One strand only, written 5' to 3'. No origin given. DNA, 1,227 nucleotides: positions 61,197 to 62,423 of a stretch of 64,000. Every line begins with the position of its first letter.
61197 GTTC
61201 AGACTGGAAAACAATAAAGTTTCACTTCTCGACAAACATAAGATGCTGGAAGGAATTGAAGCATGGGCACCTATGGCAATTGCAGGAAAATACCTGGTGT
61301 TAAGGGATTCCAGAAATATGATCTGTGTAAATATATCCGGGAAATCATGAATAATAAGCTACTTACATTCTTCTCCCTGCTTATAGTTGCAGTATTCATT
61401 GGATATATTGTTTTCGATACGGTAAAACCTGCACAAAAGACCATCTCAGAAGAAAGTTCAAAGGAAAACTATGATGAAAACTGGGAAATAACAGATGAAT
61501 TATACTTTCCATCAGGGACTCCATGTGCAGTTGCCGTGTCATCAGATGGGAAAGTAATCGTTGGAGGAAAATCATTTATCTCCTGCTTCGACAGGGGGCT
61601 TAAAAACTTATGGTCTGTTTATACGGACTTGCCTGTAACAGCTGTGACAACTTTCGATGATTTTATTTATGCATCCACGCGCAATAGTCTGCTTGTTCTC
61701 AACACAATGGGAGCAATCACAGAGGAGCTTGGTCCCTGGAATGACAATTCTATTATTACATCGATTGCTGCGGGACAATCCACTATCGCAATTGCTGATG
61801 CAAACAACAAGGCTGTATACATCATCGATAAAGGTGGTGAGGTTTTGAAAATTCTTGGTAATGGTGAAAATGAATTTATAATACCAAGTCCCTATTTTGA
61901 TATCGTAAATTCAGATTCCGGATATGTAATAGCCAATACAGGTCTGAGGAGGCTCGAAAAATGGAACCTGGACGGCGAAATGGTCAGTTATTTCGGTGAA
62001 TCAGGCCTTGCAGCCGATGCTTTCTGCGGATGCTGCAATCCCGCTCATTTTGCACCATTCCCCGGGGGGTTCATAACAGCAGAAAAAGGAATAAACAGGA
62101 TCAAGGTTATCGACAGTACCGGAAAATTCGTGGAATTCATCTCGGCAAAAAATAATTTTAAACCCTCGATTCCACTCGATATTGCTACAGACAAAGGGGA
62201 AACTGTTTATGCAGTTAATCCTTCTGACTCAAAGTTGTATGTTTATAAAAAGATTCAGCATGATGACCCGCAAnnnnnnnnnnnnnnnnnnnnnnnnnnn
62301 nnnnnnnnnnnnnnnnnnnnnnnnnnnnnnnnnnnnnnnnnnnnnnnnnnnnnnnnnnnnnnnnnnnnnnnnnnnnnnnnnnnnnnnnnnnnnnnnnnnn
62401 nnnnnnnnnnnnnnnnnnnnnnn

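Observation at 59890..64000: Orphan NapG/NapH-like electron-transfer module joined to two beta-propeller proteins and a Cys-rich mini-protein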

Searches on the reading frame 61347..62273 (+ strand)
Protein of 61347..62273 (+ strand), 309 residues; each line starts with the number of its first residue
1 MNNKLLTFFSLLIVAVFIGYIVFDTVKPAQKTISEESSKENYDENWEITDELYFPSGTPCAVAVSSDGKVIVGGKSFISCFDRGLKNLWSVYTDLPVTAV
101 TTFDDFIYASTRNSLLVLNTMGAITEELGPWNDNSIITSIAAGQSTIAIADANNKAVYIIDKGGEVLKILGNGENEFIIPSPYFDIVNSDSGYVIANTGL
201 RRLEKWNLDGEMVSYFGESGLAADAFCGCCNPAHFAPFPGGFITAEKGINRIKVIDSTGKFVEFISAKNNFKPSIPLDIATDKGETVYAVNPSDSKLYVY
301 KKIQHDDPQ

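Call 4: search_protein_families(library=pfam, proteins=[window:61347-62273:+], max_evalue=0.1)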
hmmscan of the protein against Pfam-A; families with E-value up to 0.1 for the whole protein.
window:61347-62273:+ (309 aa): 2 families
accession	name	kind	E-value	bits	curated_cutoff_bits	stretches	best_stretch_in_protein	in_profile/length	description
PF18975.6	DUF5711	-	0.019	14.7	26.3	0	141-169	62-90/344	Family of unknown function (DUF5711)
PF17170.10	DUF5128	-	0.094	12.3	22.9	0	137-225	46-134/321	6-bladed beta-propeller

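Call 5: search_protein_families(library=ncbifam, proteins=[window:61347-62273:+], max_evalue=0.1)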
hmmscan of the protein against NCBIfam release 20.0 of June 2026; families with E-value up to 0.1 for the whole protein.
window:61347-62273:+ (309 aa): 1 family
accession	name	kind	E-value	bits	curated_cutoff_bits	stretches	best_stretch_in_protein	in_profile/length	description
NF035926.1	scyF_NHL_VPEP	equivalog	6.4e-07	28.8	350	1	195-302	167-275/376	scytonemin biosynthesis PEP-CTERM protein ScyF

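Call 9: find_homologous_proteins(query=window:61347-62273:+, max_evalue=0.001)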
Query window:61347-62273:+ (309 aa): 1457 proteins with E <= 0.001 among 3535 candidates; the best 120 are listed.
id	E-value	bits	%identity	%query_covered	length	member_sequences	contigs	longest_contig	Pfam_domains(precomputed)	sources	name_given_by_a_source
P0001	3.7e-205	698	100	100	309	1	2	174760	-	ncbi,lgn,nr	ncbi:MAG TPA: hypothetical protein VK213_00535 [Bacteroidales bacterium]|nr:hypothetical protein [Ba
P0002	1.5e-109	384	55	98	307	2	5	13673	-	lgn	-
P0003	2.2e-107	377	54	98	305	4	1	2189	-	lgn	-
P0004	8.2e-103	362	52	98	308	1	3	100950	-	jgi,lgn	jgi:hypothetical protein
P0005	1.5e-102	361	53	98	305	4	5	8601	-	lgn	-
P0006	1.9e-102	361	51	98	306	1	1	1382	-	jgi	jgi:hypothetical protein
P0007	2.5e-102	360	52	98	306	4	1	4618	-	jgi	jgi:hypothetical protein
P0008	5.4e-102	359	51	98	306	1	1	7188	-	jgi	jgi:hypothetical protein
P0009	6.4e-102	359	53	98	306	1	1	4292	-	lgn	-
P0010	8.3e-102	359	53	98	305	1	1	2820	-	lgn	-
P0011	2.9e-101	357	50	98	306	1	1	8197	-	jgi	jgi:hypothetical protein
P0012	7.1e-101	355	51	97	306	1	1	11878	-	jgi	jgi:hypothetical protein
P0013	8.7e-101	355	53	98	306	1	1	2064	-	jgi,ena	-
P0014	1.3e-100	355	51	99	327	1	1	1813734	-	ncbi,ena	-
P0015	2.8e-100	353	52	98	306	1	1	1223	-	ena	-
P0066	5.1e-97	343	49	98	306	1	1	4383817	-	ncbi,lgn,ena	-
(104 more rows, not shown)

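Call 10: find_encoding_contigs(protein=P0066, flank=10000, max_places=2)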
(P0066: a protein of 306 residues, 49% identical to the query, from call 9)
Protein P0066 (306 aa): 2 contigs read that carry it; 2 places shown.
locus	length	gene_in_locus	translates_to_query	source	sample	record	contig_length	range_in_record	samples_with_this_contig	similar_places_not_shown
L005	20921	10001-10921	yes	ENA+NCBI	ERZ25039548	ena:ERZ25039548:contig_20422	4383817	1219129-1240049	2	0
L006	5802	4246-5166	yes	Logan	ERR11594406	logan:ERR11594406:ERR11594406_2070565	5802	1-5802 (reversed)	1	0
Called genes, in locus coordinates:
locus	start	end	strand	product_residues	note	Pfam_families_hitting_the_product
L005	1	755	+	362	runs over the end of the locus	PF25917:BSH_RND, PF25973:BSH_CzcB (faint), PF25954:Beta-barrel_RND_2 (weak), PF25967:RND-MFP_C (weak), PF25989:YknX_C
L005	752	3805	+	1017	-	PF00873:ACR_tran, PF03176:MMPL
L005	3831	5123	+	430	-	PF02321:OEP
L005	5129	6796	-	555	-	PF12481:DUF3700, PF13522:GATase_6, PF13537:GATase_7, PF00733:Asn_synthase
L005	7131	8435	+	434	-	PF25293:Beta-prop_EMC1_N (faint), PF13570:Beta-prop_ACSF4 (faint), PF13360:PQQ_2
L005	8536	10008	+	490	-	PF13360:PQQ_2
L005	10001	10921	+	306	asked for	-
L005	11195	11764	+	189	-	PF12838:Fer4_7 (faint), PF12837:Fer4_6 (faint)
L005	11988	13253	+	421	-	PF12801:Fer4_5, PF25160:LdpA_Fe-S-bd (faint), PF12838:Fer4_7 (faint), PF13183:Fer4_8 (faint), PF13187:Fer4_9 (faint), PF13237:Fer4_10 (faint), PF12801:Fer4_5 (weak), PF00037:Fer4 (weak), +2 more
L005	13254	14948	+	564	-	PF13360:PQQ_2, PF13570:Beta-prop_ACSF4, PF07774:EMC1_C (faint), PF13570:Beta-prop_ACSF4, PF13360:PQQ_2 (weak)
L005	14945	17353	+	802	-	PF01257:2Fe-2S_thioredx, PF01512:Complex1_51K, PF10589:NADH_4Fe-4S, PF12838:Fer4_7 (weak), PF14697:Fer4_21 (weak)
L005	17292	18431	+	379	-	PF13510:Fer2_4, PF14691:Fer4_20, PF22117:Fer4_Nqo3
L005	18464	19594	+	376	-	-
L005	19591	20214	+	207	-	-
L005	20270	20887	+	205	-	PF00534:Glycos_transf_1, PF13692:Glyco_trans_1_4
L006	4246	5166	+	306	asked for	-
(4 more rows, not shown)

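Call 11: find_encoding_contigs(protein=P0014, flank=10000, max_places=2)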
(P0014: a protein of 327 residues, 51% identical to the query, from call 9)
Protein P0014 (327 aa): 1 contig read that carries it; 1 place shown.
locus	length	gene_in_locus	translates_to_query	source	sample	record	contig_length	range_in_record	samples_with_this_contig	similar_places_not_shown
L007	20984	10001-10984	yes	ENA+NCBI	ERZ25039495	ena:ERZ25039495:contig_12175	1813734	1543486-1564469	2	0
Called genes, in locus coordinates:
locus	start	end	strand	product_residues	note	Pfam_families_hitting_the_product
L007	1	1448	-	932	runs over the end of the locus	PF00515:TPR_1 (faint), PF07719:TPR_2 (faint), PF13181:TPR_8 (faint), PF13374:TPR_10 (faint), PF13424:TPR_12 (weak), PF24885:TPR_NPHP3 (faint), PF13424:TPR_12, PF12770:CHAT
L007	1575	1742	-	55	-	-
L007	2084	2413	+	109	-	-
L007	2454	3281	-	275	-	PF02900:LigB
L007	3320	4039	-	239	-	PF02678:Pirin, PF17954:Pirin_C_2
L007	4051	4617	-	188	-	PF02525:Flavodoxin_2, PF03358:FMN_red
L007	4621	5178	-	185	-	PF04264:YceI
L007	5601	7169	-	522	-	-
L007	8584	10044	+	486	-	PF13360:PQQ_2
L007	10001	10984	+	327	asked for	-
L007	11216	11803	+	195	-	PF12838:Fer4_7 (faint), PF00037:Fer4 (faint), PF12837:Fer4_6 (faint)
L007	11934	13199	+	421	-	PF12801:Fer4_5, PF25160:LdpA_Fe-S-bd (faint), PF14697:Fer4_21 (faint), PF12838:Fer4_7 (faint), PF13187:Fer4_9 (faint), PF13484:Fer4_16 (faint), PF12801:Fer4_5, PF00037:Fer4 (weak)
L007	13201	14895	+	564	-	PF13360:PQQ_2, PF13570:Beta-prop_ACSF4, PF13360:PQQ_2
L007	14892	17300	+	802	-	PF01257:2Fe-2S_thioredx, PF00037:Fer4 (faint), PF01512:Complex1_51K, PF10589:NADH_4Fe-4S, PF12838:Fer4_7 (weak), PF14697:Fer4_21 (weak)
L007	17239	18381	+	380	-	PF13510:Fer2_4, PF14691:Fer4_20, PF22117:Fer4_Nqo3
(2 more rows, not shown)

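Call 20: search_protein_representatives(protein=window:61347-62273:+)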
Query: 309 residues. Proteins with E-value up to 0.001 (for the whole library): 2725; up to 1e-10: 1198; up to 1e-30: 59. The best 150 are listed.
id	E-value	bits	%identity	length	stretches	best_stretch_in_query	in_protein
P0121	6.2e-68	245.6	41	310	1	3-302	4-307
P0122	1.6e-65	237.6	40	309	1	3-302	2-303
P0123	2.5e-59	217.3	38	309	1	1-304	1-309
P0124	2.8e-57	210.6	44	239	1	87-302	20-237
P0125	9.6e-57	208.8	35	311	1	1-301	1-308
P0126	6.2e-46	173.3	49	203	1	1-181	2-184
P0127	3.0e-38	148.1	33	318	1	59-301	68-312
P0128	5.7e-37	143.9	33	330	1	56-306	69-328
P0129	7.8e-37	143.4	31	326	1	1-303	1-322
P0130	8.9e-37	143.3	34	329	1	47-303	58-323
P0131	1.3e-36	142.7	36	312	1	61-304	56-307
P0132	2.1e-36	142.0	33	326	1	45-300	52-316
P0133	3.9e-35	137.9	34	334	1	27-262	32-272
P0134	7.0e-35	137.0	32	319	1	21-300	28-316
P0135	1.4e-34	136.0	33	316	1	4-301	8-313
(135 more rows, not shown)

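Call 24: find_related_loci(query=A1, collection=genome_contigs, flank=10000)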
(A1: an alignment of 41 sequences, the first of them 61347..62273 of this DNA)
Query A1 (309 aa) in genome_contigs; peptide patterns used: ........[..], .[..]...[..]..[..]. (x = any residue, [..] = any of these).
600 stretches matched a pattern (row limit reached: there are more); 581 encode a relative of the query (tblastn E <= 1e-3); the best 80 are kept; 80 distinct loci.
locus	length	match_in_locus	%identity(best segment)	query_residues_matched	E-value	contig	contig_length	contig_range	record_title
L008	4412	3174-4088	50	1-302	3e-99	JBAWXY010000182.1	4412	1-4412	MAG: Bacteroidota bacterium isolate ELA075 MAG075_182, whole genome shotgun sequence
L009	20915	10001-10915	49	1-302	1e-98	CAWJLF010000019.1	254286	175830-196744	MAG: uncultured Bacteroidales bacterium isolate MFD02416.bin.2.113 genome assembly, contig: contig_94902, whole genome s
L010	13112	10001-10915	48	1-302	6e-97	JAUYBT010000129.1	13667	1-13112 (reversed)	MAG: Bacteroidales bacterium isolate C20_concoct.bin.132 C20_k141_579686, whole genome shotgun sequence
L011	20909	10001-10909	48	1-302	4e-97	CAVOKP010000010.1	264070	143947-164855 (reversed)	MAG: uncultured Bacteroidales bacterium isolate MFD00032.bin.3.532 genome assembly, contig: contig_28225, whole genome s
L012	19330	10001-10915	49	1-302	9e-97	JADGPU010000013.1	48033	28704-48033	MAG: Bacteroidales bacterium isolate Chersky.21_39 contig-100_55, whole genome shotgun sequence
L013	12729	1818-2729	51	1-302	1e-96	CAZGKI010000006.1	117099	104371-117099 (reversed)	MAG TPA_asm: uncultured Rikenellaceae bacterium isolate binchicken_co81_450 genome assembly, contig: NODE_90_length_1170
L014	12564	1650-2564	48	1-302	8e-97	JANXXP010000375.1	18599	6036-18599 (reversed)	MAG: Bacteroidetes bacterium isolate GL140_3_metabat_15_sub GL140_3_k141_2829853, whole genome shotgun sequence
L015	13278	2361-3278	49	1-302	2e-95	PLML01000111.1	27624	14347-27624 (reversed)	MAG: Bacteroidales bacterium isolate fen_980 73.20120800_E3D.18_contig_7919, whole genome shotgun sequence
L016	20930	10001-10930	49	1-307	7e-95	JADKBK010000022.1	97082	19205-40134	MAG: Bacteroidales bacterium isolate Mari_18-Q3-R65-66_MAXAC.219 tig00015823-10-972200, whole genome shotgun sequence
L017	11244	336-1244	46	1-302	3e-94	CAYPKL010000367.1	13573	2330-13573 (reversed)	MAG TPA_asm: uncultured Rikenellaceae bacterium isolate binchicken_co255_353 genome assembly, contig: k141_1655761, whol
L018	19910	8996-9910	46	1-302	7e-94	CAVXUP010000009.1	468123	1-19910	MAG: uncultured Bacteroidales bacterium isolate MFD04716.bin.1.269 genome assembly, contig: contig_76172, whole genome s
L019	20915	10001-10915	47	1-302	2e-92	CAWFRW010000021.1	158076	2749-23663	MAG: uncultured Bacteroidales bacterium isolate MFD00905.bin.2.145 genome assembly, contig: contig_69057, whole genome s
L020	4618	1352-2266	46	1-302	3e-92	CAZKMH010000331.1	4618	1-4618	MAG TPA_asm: uncultured Rikenellaceae bacterium isolate binchicken_co259_326 genome assembly, contig: NODE_21866_length_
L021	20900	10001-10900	48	4-300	2e-91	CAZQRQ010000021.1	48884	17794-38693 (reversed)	MAG TPA_asm: uncultured Rikenellaceae bacterium isolate binchicken_co129_174 genome assembly, contig: NODE_1705_length_4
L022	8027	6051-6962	47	1-302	2e-91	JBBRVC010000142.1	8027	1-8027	MAG: Bacteroidales bacterium isolate La3_metabat2.086 La3_metabat2.086_K_444639_L_8027_cov_17.8828, whole genome shotgun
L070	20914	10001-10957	28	3-307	2e-38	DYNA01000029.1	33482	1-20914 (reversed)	MAG TPA_asm: Paludibacter propionicigenes isolate SulCav_FS08_3_2_32_58 SulCav_FS08_3_362_length_33482_cov_31_250247, wh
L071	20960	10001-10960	31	1-302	3e-38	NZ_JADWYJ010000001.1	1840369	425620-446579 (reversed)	Maribellus sp. CM-23 NODE_1_length_1840369_cov_68.924290, whole genome shotgun sequence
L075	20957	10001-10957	28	1-302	1e-37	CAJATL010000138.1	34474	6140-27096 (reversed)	MAG: uncultured Bacteroidetes bacterium isolate Loc090907-6m_bin-095 genome assembly, contig: bin-095:138/424, whole gen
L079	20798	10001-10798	33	46-302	2e-37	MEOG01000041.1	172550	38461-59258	MAG: Bacteroidetes bacterium GWF2_35_48 gwf2_scaffold_198, whole genome shotgun sequence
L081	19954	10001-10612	36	107-302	4e-37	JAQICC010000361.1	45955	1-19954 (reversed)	MAG: Salinivirgaceae bacterium isolate GH45 k119_163399, whole genome shotgun sequence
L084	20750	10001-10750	30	61-302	4e-36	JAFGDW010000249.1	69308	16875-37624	MAG: candidate division KSB1 bacterium isolate Zod_Metabat.1197 k87_10369288, whole genome shotgun sequence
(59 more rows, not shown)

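Call 28: search_protein_families(library=pfam, proteins=[L071:489-1820:+, L071:2019-3833:+, L071:4088-5824:+, L071:5914-7176:+, L071:7224-8471:+, L071:11052-11246:+, L071:17748-18821:+, L071:18903-20483:+], max_evalue=0.001)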
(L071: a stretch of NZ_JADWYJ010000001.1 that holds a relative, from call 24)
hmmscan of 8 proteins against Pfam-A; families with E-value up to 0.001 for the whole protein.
L071:489-1820:+ (444 aa): 1 family
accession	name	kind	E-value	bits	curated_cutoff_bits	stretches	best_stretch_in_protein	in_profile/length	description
PF01882.25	DUF58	-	2.4e-19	69.9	23.4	1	205-373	2-168/216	Protein of unknown function DUF58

L071:2019-3833:+ (605 aa): 6 families
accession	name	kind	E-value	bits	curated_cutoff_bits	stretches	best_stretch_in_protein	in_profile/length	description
PF00009.33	GTP_EFTU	-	6.7e-54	182.8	26.5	1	5-196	2-187/188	Elongation factor Tu GTP binding domain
PF21018.2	BipA_C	-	6.2e-44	148.7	23.8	1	484-592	1-109/110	TypA/BipA C-terminal domain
PF00679.30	EFG_C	-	5.9e-21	74.8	27.9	1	397-478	2-84/89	Elongation factor G C-terminus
PF01926.29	MMR_HSR1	-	2e-06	28.3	21.9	1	9-130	2-113/113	50S ribosome-binding GTPase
PF22042.2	EF-G_D2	-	0.00022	21.7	27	1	213-290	12-82/84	Elongation factor G domain 2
PF02421.24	FeoB_N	-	0.00029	20.8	27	0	54-134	32-118/156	Ferrous iron transport protein B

L071:4088-5824:+ (579 aa): 8 families
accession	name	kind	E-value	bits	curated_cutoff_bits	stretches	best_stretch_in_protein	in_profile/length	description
PF03266.21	NTPase_1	-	3.7e-22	79.4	23.9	1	410-565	2-159/168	NTPase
PF13401.12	AAA_22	-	1.5e-07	32.2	27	1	408-533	6-109/130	AAA domain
PF13604.12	AAA_30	-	0.00023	21.4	27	1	408-515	19-102/191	AAA domain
PF25199.1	nSTAND_NTPase5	-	0.00023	21.4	34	1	402-435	36-70/145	Novel STAND NTPase 5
PF01637.24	ATPase_2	-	0.00032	21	33.2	1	407-514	20-123/225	ATPase domain predominantly from Archaea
PF02492.25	cobW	-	0.00037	20.6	20.7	1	409-436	2-30/180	CobW/HypB/UreG, nucleotide-binding domain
PF00437.27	T2SSE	-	0.00043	19.5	24.9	1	358-436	92-171/370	Type II/IV secretion system protein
PF20720.3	nSTAND3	-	0.00068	19.8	27.2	0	409-567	19-143/155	Novel STAND NTPase 3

L071:5914-7176:+ (421 aa): 4 families
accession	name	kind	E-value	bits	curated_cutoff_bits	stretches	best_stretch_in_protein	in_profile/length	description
PF13360.13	PQQ_2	-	1.7e-26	93.7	27.6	1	99-342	2-228/233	Outer membrane protein assembly factor BamB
PF13570.13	Beta-prop_ACSF4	-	7.5e-11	42.4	133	1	136-276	61-186/329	Beta-alanine-activating enzyme, beta-propeller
PF01011.28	PQQ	-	2e-06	27.2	26.7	0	128-163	50-84/595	Glucose/ethanol/alcohol dehydrogenase, beta-propeller domain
PF16819.11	DUF5074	-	0.00013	21.5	27.2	0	346-397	180-233/353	Domain of unknown function (DUF5074)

L071:7224-8471:+ (416 aa): 3 families
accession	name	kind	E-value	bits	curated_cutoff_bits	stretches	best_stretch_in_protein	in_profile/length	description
PF13360.13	PQQ_2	-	1.4e-18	67.8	27.6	1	83-336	4-229/233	Outer membrane protein assembly factor BamB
PF13570.13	Beta-prop_ACSF4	-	2.6e-09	37.4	133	0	164-245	98-176/329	Beta-alanine-activating enzyme, beta-propeller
PF01011.28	PQQ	-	7.3e-06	25.4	26.7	0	107-153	46-92/595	Glucose/ethanol/alcohol dehydrogenase, beta-propeller domain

L071:11052-11246:+ (65 aa): 0 families

L071:17748-18821:+ (358 aa): 3 families
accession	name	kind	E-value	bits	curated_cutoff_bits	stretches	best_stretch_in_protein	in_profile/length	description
PF14606.12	Lipase_GDSL_3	-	2.7e-63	213.9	27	1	178-354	2-178/178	GDSL-like Lipase/Acylhydrolase family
PF14607.12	GxDLY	-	5e-50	169.5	27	1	24-166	1-146/146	N-terminus of Esterase_SGNH_hydro-type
PF13472.12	Lipase_GDSL_2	-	2e-08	35.4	32.9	1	182-341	1-175/178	GDSL-like Lipase/Acylhydrolase family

L071:18903-20483:+ (527 aa): 17 families
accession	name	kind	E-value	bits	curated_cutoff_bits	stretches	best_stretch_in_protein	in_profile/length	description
PF14691.11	Fer4_20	-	1e-19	70.8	25.8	1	108-185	27-108/113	Dihydroprymidine dehydrogenase domain II, 4Fe-4S cluster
PF13510.11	Fer2_4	-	4.1e-16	59.3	22.8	1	10-86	2-81/82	2Fe-2S iron-sulfur cluster binding domain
PF07992.20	Pyr_redox_2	-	9.8e-13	48.6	26.1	1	190-342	140-291/291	Pyridine nucleotide-disulphide oxidoreductase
PF13450.12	NAD_binding_8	-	4.2e-10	40.2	21.9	1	202-251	1-46/68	NAD(P)-binding Rossmann-like domain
PF01266.30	DAO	-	4e-07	30.3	27.9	1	199-233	1-35/353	FAD dependent oxidoreductase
PF22117.2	Fer4_Nqo3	-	2.4e-06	28.1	27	1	457-521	5-66/67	NADH-quinone oxidoreductase subunit 3, ferredoxin-like domain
PF03486.20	HI0933_like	-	6.7e-06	26.2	50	1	199-233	2-36/244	HI0933-like protein Rossmann domain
PF01134.28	GIDA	-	7.9e-06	25.6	22.1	1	199-232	1-34/391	Glucose inhibited division protein A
PF01494.25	FAD_binding_3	-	8.3e-06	25.7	22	1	199-241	3-45/349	FAD binding domain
PF13459.11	Fer4_15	-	1.1e-05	26.5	22.4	1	456-522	1-65/66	4Fe-4S single cluster domain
PF01946.23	Thi4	-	6.8e-05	22.7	26.2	1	199-234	19-55/235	Thi4 family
PF21799.2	MurD-like_N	-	0.00013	22.6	27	1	198-263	1-70/88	Mur ligase MurD-like, N-terminal domain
PF00890.30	FAD_binding_2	-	0.00014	21.6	20.4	1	200-234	2-36/414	FAD binding domain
PF12831.13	FAD_oxidored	-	0.00021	21.1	27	1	200-237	2-39/416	FAD dependent oxidoreductase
PF01593.30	Amino_oxidase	-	0.00042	20.2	19.8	1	208-242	2-36/443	Flavin containing amine oxidoreductase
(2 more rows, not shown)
